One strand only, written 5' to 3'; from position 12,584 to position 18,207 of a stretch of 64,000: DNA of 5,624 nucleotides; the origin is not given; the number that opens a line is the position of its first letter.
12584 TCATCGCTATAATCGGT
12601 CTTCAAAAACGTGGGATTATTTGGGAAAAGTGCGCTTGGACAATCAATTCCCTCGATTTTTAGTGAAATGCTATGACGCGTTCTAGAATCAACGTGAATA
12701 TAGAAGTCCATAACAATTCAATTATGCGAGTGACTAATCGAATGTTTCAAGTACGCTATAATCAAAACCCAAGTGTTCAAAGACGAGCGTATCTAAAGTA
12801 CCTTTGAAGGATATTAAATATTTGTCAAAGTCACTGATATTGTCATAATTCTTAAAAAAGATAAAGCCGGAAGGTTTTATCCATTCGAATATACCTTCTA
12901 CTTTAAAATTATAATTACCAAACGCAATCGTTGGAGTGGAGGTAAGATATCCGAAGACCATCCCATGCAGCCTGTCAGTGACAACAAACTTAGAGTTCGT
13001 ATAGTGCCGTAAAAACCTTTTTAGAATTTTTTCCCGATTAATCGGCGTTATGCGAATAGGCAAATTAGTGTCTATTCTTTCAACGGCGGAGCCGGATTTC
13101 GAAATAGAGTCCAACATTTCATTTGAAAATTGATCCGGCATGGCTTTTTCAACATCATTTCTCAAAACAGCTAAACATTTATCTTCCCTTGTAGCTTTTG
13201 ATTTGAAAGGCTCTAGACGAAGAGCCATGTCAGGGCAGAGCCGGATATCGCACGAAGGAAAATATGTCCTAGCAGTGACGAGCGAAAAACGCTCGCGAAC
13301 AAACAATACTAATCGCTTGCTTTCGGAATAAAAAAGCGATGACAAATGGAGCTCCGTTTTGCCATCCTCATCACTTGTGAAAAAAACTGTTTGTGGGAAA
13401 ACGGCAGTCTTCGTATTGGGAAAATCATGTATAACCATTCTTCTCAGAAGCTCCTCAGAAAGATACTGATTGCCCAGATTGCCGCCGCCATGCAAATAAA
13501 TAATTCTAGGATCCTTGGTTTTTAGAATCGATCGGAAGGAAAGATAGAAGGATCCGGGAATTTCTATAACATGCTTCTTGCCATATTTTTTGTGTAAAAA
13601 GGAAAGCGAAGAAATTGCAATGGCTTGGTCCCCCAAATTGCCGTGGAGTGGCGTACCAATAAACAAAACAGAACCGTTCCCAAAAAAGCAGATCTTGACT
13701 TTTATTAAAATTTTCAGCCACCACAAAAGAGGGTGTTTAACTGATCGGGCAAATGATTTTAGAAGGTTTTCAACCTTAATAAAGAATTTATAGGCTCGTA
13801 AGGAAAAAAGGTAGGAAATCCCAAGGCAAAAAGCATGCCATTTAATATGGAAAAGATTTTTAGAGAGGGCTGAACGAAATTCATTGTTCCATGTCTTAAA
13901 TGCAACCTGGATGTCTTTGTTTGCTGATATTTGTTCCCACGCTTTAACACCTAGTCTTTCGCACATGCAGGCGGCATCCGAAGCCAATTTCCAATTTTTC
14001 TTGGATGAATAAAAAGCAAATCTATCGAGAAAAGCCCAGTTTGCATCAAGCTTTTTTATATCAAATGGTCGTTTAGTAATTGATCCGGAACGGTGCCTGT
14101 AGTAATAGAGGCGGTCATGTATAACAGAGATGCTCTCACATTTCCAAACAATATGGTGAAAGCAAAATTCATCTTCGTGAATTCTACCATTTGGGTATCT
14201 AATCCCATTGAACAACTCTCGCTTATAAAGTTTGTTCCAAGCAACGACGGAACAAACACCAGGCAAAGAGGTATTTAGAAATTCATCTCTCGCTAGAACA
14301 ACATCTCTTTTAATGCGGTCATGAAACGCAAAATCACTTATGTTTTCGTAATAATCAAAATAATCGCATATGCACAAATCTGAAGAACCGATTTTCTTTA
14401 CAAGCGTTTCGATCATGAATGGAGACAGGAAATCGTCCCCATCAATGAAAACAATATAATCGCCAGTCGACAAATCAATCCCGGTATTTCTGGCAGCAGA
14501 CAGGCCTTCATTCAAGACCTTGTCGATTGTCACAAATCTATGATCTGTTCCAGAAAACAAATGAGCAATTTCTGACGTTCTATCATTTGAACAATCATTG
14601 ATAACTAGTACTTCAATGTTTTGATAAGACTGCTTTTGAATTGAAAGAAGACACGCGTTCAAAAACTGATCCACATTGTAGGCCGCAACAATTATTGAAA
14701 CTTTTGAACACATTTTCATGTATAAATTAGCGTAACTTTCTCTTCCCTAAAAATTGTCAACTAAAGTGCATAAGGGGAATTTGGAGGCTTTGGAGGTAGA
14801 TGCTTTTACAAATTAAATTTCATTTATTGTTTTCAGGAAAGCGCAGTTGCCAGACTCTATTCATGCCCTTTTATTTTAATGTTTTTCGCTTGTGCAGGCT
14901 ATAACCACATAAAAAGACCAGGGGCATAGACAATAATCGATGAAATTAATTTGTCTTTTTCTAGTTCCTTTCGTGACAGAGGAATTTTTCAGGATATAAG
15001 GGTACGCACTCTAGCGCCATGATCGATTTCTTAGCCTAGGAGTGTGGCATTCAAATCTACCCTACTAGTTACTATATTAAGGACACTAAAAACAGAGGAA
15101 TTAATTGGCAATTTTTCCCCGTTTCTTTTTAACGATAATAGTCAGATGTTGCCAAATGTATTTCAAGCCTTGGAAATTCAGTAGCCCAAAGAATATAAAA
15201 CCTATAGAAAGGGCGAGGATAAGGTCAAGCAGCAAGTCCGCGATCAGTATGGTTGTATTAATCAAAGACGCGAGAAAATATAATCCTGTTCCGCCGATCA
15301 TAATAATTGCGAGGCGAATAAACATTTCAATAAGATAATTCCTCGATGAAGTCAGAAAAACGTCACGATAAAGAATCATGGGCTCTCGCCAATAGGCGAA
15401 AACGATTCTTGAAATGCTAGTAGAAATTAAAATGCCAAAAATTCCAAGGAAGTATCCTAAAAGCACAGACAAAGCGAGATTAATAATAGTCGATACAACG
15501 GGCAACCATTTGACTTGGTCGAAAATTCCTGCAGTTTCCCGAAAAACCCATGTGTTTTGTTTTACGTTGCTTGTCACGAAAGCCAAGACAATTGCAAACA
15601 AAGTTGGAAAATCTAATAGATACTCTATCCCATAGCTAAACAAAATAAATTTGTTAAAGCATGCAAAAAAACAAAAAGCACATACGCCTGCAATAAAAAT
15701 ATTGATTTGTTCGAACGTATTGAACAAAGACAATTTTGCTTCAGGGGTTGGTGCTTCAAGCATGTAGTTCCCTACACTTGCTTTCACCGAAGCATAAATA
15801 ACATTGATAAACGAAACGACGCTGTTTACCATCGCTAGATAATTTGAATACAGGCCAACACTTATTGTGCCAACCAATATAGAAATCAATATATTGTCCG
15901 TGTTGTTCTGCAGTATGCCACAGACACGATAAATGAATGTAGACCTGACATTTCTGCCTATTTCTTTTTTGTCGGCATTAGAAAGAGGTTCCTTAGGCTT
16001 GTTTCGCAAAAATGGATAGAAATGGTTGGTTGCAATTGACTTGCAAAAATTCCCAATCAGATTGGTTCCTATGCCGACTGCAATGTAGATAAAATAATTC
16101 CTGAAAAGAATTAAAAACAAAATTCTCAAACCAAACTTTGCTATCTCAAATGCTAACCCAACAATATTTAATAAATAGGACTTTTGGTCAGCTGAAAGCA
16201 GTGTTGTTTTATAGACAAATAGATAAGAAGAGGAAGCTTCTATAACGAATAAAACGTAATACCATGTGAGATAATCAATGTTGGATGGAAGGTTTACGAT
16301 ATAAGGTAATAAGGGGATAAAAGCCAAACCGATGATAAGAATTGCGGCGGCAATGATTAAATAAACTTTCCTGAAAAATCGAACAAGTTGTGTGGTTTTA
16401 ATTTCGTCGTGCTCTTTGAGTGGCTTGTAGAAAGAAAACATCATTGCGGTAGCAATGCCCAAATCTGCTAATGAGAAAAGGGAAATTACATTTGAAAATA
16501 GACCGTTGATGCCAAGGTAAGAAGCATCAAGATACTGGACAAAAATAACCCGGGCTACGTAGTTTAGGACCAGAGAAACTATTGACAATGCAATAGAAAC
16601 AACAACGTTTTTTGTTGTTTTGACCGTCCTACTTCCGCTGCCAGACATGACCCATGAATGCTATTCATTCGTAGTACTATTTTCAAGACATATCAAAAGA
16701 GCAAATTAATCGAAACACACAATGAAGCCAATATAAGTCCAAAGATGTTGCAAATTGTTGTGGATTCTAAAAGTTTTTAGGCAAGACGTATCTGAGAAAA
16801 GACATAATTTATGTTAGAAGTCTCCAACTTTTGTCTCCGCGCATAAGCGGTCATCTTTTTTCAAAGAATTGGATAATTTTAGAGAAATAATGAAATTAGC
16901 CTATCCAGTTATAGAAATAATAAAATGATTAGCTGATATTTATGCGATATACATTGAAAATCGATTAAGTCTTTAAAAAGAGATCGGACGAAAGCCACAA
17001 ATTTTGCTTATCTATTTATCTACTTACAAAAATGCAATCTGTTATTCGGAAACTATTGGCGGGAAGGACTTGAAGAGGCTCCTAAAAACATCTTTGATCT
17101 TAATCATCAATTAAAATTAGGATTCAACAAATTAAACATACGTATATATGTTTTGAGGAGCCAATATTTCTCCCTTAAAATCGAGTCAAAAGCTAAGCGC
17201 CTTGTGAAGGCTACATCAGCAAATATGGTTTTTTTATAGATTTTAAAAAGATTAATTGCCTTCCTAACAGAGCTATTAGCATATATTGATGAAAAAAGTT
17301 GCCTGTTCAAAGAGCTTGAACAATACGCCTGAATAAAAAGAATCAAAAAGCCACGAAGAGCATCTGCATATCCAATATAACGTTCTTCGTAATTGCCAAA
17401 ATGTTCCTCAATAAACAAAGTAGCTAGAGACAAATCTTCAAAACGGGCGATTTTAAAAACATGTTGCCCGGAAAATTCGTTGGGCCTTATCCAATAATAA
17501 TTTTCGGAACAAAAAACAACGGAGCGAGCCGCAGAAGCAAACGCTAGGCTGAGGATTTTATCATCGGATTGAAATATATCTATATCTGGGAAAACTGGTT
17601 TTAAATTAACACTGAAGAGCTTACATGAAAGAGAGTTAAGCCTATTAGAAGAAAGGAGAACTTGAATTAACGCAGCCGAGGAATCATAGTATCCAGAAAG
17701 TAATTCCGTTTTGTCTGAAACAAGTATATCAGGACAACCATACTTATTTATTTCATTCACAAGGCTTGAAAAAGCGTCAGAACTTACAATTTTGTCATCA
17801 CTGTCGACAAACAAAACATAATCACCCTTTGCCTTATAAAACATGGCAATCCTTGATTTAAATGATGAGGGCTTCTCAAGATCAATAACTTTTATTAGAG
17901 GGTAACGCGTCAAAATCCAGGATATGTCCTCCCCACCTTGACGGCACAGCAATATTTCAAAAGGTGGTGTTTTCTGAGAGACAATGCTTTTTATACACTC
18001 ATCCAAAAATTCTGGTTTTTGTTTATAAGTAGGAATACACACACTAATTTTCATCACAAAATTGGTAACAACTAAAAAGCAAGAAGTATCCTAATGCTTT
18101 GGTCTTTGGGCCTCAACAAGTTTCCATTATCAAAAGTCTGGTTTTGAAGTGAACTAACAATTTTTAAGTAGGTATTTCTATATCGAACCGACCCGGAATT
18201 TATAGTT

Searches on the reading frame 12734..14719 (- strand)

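Call 6: search_protein_families(library=padloc, proteins=[window:12734-14719:-], max_evalue=0.01)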
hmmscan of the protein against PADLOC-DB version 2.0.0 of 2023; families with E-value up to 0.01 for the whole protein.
window:12734-14719:- (661 aa): 1 family
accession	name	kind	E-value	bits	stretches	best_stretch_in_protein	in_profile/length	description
PDLC04674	PDC-M48B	-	0.0037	14.6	1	27-170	42-177/270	-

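Call 8: search_protein_families(library=pfam, proteins=[window:12734-14719:-], max_evalue=0.001)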
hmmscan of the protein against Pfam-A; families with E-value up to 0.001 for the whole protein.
window:12734-14719:- (661 aa): 4 families
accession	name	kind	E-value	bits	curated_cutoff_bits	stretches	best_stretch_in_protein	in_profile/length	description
PF00535.33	Glycos_transf_2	-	7.8e-31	107.7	23.3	1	8-170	1-164/168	Glycosyl transferase family 2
PF04230.19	PS_pyruv_trans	-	1.6e-25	91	25.3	1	361-602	1-278/280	Polysaccharide pyruvyl transferase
PF10111.15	Glyco_tranf_2_2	-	2.5e-11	44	27.3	1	11-112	6-108/276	Glycosyltransferase like family 2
PF13641.12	Glyco_tranf_2_3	-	2.3e-08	34.7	27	1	7-108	3-109/230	Glycosyltransferase like family 2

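Call 9: search_protein_families(library=ncbifam, proteins=[window:12734-14719:-], max_evalue=0.001)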
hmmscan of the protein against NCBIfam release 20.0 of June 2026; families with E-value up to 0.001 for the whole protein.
window:12734-14719:- (661 aa): 23 families
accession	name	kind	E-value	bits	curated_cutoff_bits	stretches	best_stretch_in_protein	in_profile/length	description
NF007482.0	PRK10073.1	equivalog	5.4e-32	111.1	423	1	3-218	4-226/334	glycosyltransferase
NF047683.1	TeichurnBiosyTuaG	equivalog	5.9e-22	78.5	400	1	5-220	6-216/252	teichuronic acid biosynthesis protein TuaG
TIGR03937.1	PgaC_IcaA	equivalog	7e-18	64.8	422.3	1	4-111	44-151/407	poly-beta-1,6-N-acetyl-D-glucosamine synthase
NF050050.1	ProtGlycPglI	equivalog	3.1e-17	62.9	500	1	5-217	2-211/306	GalNAc(5)-diNAcBac-PP-undecaprenol beta-1,3-glucosyltransferase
NF041394.1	GtaseAglG_Halo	equivalog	1.1e-14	54.5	440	1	6-114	2-111/304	glucosyl-dolichyl phosphate glucuronosyltransferase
NF053739.1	GlytfEpsEBac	equivalog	2.8e-13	49.5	450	1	6-105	2-102/265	glycosyltransferase EpsE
NF041875.1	EPS_EpsD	equivalog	1.4e-12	47.6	370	1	7-98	1-92/325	exopolysaccharide biosynthesis glycosyltransferase EpsD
NF038299.1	EPS_HpsN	equivalog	3.1e-11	42.8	425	1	6-105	2-101/317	hormogonium polysaccharide biosynthesis glycosyltransferase HpsN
TIGR04242.1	nodulat_NodC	equivalog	5.6e-11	42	550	1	4-112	47-158/395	chitooligosaccharide synthase NodC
NF007453.0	PRK10018.1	equivalog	2.1e-10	40.7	382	1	5-104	6-105/280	colanic acid biosynthesis glycosyltransferase WcaA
TIGR04017.1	WcaA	equivalog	3.1e-10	40.1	495.75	1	6-104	6-104/279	colanic acid biosynthesis glycosyltransferase WcaA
TIGR03111.1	glyc2_xrt_Gpos1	hypoth_equivalog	7.1e-10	38.2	363.95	1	4-110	48-156/439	TIGR03111 family XrtG-associated glycosyltransferase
NF047588.1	GlcsyltransPgfSStrep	equivalog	1.7e-09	37.3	500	1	6-109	2-109/308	glycosyltransferase PgfS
TIGR03965.1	mycofact_glyco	equivalog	2.3e-09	36.6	280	1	5-101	74-170/467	mycofactocin biosynthesis glycosyltransferase MftF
NF038302.1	EPS_HpsE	equivalog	6.6e-08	31.9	300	1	7-98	3-99/307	hormogonium polysaccharide biosynthesis glycosyltransferase HpsE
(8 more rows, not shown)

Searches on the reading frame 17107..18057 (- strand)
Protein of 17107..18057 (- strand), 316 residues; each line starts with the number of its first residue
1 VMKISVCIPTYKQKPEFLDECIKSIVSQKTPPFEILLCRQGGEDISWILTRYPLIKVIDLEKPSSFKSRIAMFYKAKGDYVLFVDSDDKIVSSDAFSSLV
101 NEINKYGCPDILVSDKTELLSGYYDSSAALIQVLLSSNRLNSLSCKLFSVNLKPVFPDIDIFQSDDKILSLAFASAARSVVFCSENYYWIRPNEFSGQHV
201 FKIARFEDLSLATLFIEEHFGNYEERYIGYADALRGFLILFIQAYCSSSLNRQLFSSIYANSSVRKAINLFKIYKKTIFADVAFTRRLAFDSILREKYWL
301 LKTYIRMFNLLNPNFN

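Call 6: search_protein_families(library=padloc, proteins=[window:17107-18057:-], max_evalue=0.01)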
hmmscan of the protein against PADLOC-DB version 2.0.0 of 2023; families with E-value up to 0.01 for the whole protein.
window:17107-18057:- (316 aa): 0 families

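Call 45: search_protein_families(library=pfam, proteins=[window:17107-18057:-], max_evalue=0.0001)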
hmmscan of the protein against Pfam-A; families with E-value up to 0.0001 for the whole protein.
window:17107-18057:- (316 aa): 2 families
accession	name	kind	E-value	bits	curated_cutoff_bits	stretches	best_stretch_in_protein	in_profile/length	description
PF00535.33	Glycos_transf_2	-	7.4e-14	52.5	23.3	1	5-107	1-107/168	Glycosyl transferase family 2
PF13641.12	Glyco_tranf_2_3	-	8.2e-06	26.4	27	1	4-101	3-109/230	Glycosyltransferase like family 2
